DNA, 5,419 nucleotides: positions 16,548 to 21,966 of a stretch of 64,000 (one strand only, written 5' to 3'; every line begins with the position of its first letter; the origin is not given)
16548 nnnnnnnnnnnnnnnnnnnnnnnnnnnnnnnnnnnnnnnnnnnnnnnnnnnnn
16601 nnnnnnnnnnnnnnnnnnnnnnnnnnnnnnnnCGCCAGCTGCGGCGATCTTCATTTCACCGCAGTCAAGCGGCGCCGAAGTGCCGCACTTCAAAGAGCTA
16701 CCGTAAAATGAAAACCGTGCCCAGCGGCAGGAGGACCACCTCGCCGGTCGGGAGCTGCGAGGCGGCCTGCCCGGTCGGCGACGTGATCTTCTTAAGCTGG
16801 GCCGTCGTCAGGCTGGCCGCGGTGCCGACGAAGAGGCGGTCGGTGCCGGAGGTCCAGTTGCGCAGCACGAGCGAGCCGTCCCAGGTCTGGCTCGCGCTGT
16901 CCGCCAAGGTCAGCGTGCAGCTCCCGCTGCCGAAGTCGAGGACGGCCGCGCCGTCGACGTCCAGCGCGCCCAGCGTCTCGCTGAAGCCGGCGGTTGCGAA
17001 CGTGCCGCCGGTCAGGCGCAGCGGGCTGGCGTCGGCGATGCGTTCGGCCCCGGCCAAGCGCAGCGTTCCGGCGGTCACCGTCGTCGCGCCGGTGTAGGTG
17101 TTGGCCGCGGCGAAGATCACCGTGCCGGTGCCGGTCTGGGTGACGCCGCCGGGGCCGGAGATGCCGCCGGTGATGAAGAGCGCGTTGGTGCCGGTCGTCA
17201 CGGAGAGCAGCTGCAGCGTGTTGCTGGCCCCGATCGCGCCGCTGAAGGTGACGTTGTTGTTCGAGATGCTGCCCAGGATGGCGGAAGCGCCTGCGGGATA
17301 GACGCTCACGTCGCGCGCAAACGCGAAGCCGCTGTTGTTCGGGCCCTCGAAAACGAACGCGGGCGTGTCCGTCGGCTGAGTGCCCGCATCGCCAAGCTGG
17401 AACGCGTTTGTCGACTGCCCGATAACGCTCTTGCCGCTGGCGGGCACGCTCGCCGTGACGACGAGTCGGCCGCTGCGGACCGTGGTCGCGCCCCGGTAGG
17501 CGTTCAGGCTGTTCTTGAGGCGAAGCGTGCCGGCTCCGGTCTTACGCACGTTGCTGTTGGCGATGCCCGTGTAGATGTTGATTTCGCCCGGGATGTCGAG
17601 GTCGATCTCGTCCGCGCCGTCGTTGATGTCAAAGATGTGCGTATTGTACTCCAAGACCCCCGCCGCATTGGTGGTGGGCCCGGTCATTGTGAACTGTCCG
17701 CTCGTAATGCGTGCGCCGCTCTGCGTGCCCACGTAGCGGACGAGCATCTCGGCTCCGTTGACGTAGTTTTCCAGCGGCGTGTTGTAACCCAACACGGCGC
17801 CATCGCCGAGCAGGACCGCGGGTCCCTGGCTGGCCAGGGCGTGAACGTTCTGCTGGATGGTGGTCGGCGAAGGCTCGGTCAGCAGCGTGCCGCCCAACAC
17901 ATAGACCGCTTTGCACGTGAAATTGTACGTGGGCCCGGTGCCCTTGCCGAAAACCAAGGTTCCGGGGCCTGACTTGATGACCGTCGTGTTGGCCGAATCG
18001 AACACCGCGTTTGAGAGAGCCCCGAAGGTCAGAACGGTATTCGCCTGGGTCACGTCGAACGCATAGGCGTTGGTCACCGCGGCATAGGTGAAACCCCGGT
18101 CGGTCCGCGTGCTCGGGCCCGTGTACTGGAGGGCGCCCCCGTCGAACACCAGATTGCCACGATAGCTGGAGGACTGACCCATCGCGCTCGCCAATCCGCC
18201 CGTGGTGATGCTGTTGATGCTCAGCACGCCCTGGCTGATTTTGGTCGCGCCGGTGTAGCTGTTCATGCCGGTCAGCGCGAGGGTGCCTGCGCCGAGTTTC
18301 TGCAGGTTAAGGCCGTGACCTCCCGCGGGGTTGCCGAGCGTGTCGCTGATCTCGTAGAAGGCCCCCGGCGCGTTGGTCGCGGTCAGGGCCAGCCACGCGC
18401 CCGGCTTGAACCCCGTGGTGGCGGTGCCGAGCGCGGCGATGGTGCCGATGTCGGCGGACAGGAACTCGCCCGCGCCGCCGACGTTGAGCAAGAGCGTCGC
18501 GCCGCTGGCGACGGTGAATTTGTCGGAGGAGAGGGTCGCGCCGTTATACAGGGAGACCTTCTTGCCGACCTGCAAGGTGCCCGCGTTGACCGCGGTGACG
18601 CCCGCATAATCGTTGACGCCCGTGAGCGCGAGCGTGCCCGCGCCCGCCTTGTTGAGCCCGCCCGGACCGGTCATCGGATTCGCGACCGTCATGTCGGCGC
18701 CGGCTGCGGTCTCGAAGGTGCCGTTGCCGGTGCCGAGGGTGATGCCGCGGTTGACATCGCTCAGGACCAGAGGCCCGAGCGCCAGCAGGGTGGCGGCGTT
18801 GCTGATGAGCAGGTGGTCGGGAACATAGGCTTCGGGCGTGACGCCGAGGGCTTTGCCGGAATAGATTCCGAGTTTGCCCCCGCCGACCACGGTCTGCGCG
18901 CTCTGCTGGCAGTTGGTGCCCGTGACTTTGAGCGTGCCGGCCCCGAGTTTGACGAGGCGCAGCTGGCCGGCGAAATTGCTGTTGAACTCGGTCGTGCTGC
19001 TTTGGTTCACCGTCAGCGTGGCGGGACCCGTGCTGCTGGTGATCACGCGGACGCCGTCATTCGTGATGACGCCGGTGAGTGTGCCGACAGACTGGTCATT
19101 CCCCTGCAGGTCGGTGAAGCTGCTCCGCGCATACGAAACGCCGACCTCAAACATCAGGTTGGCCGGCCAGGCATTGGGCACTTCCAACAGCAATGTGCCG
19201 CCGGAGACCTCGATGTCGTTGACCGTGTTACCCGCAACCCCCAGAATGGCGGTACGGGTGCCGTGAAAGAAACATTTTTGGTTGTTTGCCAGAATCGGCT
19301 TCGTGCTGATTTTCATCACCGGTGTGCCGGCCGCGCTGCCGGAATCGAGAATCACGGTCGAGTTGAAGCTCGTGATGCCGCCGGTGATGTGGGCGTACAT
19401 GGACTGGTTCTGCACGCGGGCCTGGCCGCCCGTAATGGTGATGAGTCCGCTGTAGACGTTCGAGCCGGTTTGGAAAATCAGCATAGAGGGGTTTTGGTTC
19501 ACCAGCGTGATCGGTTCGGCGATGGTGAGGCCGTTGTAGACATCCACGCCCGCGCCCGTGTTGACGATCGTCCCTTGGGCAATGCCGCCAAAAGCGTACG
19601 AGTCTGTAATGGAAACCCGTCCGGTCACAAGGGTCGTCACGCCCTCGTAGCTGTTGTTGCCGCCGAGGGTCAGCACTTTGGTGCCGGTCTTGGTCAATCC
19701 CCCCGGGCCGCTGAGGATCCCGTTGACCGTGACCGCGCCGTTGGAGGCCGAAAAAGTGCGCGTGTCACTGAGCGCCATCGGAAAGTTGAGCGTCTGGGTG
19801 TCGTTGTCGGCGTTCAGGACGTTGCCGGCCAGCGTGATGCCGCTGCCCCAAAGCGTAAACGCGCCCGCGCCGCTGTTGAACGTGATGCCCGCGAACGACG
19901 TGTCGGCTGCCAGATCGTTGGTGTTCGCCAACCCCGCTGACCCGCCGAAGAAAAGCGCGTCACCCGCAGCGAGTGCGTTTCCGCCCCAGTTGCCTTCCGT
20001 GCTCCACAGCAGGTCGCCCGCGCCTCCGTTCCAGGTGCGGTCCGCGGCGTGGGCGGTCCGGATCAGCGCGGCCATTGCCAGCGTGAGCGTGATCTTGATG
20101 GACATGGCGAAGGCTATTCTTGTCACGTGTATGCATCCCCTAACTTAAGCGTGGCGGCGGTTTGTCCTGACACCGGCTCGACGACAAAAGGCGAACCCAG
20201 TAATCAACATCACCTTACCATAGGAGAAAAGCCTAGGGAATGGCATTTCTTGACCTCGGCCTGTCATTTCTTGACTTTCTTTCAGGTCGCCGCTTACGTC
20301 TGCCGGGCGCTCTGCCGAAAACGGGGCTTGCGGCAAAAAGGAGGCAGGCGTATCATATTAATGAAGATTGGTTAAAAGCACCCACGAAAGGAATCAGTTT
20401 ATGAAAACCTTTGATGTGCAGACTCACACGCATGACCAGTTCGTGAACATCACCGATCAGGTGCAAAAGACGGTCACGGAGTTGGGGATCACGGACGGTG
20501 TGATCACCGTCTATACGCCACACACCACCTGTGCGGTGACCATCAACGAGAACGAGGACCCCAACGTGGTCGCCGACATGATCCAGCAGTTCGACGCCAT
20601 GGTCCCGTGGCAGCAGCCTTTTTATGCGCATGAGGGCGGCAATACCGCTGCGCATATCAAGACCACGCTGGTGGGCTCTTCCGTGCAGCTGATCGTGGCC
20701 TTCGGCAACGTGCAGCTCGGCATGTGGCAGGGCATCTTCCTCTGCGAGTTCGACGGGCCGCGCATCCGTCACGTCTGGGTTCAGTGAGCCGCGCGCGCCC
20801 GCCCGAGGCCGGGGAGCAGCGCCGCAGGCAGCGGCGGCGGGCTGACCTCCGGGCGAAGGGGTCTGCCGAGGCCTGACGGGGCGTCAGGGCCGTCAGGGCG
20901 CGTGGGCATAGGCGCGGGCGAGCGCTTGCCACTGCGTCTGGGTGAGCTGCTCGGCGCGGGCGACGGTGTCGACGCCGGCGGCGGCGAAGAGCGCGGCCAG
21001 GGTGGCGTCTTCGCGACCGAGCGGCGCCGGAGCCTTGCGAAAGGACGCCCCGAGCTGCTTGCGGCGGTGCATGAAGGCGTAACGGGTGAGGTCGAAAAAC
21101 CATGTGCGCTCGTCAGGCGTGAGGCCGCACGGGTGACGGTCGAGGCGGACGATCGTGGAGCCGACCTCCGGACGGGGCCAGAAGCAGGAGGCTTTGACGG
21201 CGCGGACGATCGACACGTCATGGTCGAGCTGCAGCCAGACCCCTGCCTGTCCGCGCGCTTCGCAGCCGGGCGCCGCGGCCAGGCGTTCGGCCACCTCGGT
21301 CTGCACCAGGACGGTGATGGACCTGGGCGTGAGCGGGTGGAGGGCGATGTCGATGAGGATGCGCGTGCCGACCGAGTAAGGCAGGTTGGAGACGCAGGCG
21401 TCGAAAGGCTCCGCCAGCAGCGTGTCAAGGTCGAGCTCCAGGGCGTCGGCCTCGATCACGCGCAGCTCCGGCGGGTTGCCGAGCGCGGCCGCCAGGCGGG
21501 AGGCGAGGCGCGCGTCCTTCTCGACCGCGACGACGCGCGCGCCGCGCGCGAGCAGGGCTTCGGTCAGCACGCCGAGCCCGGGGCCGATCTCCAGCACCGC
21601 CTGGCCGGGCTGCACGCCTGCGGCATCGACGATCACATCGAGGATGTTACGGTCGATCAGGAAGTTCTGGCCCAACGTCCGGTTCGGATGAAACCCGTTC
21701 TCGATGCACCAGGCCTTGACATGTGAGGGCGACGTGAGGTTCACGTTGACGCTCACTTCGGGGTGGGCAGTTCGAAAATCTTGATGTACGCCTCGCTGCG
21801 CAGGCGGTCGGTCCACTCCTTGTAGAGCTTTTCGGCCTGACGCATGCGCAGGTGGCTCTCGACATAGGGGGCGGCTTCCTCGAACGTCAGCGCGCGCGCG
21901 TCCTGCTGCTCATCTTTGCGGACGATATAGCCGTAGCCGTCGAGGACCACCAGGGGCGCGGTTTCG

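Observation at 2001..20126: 18-kb head-to-tail array of five giant PATR-repeat surface proteins with mosaic shared modules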

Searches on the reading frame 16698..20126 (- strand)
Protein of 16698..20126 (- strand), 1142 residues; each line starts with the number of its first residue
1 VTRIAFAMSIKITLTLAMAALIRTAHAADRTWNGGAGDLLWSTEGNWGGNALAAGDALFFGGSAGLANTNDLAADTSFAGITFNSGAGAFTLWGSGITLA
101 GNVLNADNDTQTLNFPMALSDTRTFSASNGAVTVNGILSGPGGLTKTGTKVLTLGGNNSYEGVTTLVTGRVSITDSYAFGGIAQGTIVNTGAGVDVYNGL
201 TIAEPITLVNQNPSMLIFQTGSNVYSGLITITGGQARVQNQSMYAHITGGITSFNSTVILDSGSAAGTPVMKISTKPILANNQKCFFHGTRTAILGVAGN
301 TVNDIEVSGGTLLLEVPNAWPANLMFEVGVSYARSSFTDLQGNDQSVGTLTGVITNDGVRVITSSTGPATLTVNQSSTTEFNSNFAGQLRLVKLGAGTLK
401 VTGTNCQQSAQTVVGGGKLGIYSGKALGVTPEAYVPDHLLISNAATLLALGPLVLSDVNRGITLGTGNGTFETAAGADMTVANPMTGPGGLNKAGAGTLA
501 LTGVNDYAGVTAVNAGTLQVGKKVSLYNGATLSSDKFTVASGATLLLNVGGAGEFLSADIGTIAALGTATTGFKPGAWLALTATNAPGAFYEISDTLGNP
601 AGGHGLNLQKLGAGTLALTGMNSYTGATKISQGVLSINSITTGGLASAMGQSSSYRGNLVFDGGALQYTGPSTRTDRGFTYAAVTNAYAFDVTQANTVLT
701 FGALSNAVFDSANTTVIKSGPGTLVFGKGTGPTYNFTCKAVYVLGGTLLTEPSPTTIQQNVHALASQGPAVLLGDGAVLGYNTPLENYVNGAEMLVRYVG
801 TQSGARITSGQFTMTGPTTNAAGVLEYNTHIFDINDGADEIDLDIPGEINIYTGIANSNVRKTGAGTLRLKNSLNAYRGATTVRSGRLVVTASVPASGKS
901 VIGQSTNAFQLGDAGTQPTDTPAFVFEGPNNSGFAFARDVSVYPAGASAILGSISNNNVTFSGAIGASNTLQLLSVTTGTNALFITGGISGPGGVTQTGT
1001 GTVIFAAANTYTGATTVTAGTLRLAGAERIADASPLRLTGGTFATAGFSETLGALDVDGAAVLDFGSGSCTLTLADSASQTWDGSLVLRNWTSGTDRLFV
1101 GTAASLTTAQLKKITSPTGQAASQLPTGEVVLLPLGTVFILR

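Call 5: search_protein_families(library=pfam, proteins=[window:16698-20126:-], max_evalue=0.01)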
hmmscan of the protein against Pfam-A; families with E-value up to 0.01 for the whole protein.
window:16698-20126:- (1142 aa): 1 family
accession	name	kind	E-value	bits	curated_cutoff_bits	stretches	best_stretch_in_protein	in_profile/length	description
PF12951.13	PATR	-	8.8e-30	102.9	27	5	491-520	1-30/30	Passenger-associated-transport-repeat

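Call 6: search_protein_families(library=ncbifam, proteins=[window:16698-20126:-], max_evalue=0.01)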
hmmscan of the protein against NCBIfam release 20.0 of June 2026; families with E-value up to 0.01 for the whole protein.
window:16698-20126:- (1142 aa): 4 families
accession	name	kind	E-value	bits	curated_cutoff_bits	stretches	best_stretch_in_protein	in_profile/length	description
TIGR02601.1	autotrns_rpt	repeat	9.6e-34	114.7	19.85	5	994-1024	1-31/32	beta strand repeat protein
NF033865.1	fusolisin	equivalog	1.1e-14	53.5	999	2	476-548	443-506/1006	fusolisin family autotransporter serine protease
NF011847.1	PRK15319.1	equivalog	9.1e-13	46.3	2249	4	695-1028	682-986/2050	fibronectin-binding autotransporter adhesin ShdA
NF051851.1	AtpSerPepEprS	equivalog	0.00065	17.8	1700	1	608-644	452-488/988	autotransporter serine peptidase EprS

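Call 14: find_encoding_contigs(protein=window:16698-20126:-, flank=10000, max_places=6)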
Protein window:16698-20126:- (1142 aa): no gene with exactly this product is on record in the collection.

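Call 82: predict_structure(alignment_id=A2)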
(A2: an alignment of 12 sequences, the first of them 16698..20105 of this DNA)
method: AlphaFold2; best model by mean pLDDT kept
length: 1135 residues; sequences in the alignment: 12
mean_pLDDT: 84.4   pTM: 0.67
mean pLDDT of the five models: 84.4, 83.5, 82.3, 78.5, 67.6
residues with pLDDT >= 90: 480; 70-90: 521; 50-70: 107; < 50: 27
segments of 3 or more residues with pLDDT < 50: 1-18, 1094-1096, 1131-1135
pLDDT, mean of each block of 10 residues (from residue 1): 34 40 71 72 81 72 79 88 86 92 91 93 92 91 91 89 90 80 88 90 73 91 85 89 88 78 87 86 89 88 88 88 72 93 74 86 92 87 93 83 92 87 85 92 90 88 89 92 92 92 93 93 86 95 93 92 92 95 94 92 95 91 95 85 81 91 90 81 94 83 80 91 64 93 72 87 93 87 90 89 80 81 90 86 75 91 89 90 90 81 88 90 86 84 88 91 88 80 91 88 89 82 78 84 74 82 63 72 66 57 78 72 65 41
secondary structure, 60 per line:
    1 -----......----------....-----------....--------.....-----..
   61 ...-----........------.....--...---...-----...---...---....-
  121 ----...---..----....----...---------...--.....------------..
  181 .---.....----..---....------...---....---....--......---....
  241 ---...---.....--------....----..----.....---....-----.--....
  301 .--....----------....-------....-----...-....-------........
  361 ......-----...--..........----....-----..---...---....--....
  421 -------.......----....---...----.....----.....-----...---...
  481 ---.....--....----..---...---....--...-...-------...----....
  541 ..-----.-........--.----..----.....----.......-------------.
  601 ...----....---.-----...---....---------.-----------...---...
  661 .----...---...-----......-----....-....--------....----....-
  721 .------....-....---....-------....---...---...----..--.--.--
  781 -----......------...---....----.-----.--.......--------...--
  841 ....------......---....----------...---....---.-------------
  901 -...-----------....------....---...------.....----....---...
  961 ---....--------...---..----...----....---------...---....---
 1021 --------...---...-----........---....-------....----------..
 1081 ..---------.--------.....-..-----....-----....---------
elements in order (helices of 4 or more, strands of 3 or more residues): H6-11 E22-25 H37-40 E49-53 E59-63 E69-76 E83-87 E90-92 E96-98 E104-106 E110-112 E116-119 E125-127 E137-140 E145-147 E157-159 E162-166 E179-181 E185-189 E199-202 E209-211 E215-218 E222-225 E228-233 E237-240 E244-246 E250-254 E263-266 E277-281 E285-288 E297-301 E304-307 E318-321 E329-332 E338-340 E342-345 E353-366 E372-374 E377-386 E391-394 E405-407 E411-414 H417-420 E428-434 E439-442 E446-448 E453-457 E462-466 E472-474 E478-480 E484-488 E491-494 E504-506 E510-513 E530-532 E537-542 H550-557 E571-575 E583-586 E600-603 E608-611 E621-623 E627-630 E652-654 E658-661 E666-668 E672-674 E680-685 E691-694 E708-711 E716-719 E728-731 E733-736 E740-743 E751-754 E764-766 E786-791 E798-800 E804-807 E821-827 E836-838 E841-844 E851-856 E860-863 E874-876 E880-883 E902-904 E916-919 E926-929 E933-935 E942-946 E951-954 E958-960 E964-967 E976-978 E988-990 E995-998 E1008-1010 E1014-1017 E1029-1031 E1035-1037 E1043-1050 E1054-1057 E1065-1068 E1079-1082 H1101-1105 E1114-1117 E1123-1126

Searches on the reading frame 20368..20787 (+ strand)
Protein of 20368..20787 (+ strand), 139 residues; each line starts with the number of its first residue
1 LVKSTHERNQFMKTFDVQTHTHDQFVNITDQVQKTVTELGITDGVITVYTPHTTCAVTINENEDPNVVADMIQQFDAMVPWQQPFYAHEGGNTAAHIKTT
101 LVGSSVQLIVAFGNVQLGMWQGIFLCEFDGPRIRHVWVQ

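Call 11: search_protein_families(library=pfam, proteins=[window:20368-20787:+], max_evalue=0.001)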
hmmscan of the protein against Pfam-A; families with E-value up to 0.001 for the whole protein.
window:20368-20787:+ (139 aa): 1 family
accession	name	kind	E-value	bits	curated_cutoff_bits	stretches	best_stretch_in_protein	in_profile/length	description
PF01894.22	UPF0047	-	7.7e-39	132.9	27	1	27-139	1-116/117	Uncharacterised protein family UPF0047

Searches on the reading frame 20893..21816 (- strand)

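Call 11: search_protein_families(library=pfam, proteins=[window:20893-21816:-], max_evalue=0.001)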
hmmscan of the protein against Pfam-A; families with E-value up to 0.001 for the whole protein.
window:20893-21816:- (307 aa): 3 families
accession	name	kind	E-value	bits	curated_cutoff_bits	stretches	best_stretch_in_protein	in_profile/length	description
PF00398.26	RrnaAD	-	7.9e-50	169.8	24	1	44-301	4-259/263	Ribosomal RNA adenine dimethylase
PF13649.12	Methyltransf_25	-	5.9e-06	27.3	27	1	74-144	1-71/97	Methyltransferase domain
PF08241.18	Methyltransf_11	-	3.3e-05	24.9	21.2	1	75-144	1-67/95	Methyltransferase domain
